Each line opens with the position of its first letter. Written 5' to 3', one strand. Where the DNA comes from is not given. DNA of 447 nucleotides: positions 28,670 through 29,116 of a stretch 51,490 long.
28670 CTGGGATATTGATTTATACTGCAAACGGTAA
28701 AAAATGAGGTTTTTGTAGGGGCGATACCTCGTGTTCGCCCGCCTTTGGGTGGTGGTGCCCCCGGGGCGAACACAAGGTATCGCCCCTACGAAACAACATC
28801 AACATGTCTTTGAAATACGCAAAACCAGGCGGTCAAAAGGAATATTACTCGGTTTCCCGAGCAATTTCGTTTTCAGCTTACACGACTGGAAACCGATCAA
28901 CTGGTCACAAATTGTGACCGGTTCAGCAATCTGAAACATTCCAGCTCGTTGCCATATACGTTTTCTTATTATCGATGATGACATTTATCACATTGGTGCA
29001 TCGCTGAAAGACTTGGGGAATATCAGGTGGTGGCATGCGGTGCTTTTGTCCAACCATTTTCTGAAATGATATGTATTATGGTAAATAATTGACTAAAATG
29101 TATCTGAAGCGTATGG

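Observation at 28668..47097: Type I R-M operon split by three cassettes, with duplicated hsdR 3' ends marking the cassette junctions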

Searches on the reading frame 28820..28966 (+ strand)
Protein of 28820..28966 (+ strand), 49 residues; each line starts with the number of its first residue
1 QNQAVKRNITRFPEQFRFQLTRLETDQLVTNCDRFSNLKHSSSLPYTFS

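Call 39: search_protein_families(library=pfam, proteins=[window:28820-28966:+], max_evalue=0.01)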
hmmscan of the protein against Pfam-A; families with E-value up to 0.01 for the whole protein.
seq(49 aa): 1 family
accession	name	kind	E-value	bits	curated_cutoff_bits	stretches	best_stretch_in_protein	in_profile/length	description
PF10543.14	ORF6N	-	2.8e-10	40.8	27.8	1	2-48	29-75/86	ORF6N domain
